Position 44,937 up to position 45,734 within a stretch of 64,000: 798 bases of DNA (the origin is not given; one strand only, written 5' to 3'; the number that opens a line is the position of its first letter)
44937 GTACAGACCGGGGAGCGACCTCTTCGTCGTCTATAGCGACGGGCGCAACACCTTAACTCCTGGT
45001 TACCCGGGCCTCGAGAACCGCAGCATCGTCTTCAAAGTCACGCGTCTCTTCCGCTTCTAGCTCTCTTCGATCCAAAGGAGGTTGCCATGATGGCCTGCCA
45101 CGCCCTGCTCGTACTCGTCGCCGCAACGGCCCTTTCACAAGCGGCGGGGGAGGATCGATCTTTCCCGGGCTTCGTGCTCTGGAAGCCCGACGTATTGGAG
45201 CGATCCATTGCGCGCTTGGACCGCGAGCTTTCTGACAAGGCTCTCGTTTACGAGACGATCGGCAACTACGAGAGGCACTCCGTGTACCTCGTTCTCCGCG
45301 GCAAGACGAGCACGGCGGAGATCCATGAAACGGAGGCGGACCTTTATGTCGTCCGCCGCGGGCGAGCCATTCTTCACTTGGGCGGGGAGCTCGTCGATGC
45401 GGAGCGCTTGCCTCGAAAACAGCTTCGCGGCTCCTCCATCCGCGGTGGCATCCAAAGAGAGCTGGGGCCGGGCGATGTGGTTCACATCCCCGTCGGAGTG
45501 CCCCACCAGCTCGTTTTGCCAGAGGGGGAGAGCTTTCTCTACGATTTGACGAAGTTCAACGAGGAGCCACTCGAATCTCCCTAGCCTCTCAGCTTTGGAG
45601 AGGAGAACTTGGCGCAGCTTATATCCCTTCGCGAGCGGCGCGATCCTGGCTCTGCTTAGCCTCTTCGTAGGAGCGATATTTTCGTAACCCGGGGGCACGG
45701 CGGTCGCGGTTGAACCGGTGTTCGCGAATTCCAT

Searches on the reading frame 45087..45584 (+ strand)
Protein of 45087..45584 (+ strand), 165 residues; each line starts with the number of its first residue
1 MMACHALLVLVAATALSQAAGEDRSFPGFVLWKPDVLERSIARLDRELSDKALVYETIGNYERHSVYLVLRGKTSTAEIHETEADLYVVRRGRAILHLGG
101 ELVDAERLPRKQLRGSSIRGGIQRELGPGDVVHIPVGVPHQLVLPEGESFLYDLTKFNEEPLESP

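Call 89: search_protein_families(library=pfam, max_evalue=0.001, proteins=[window:45087-45584:+])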
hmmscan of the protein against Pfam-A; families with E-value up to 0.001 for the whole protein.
window:45087-45584:+ (165 aa): 1 family
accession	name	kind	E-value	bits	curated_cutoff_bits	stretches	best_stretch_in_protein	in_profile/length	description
PF07883.17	Cupin_2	-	2.1e-07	31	27.2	0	119-146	33-60/70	Cupin domain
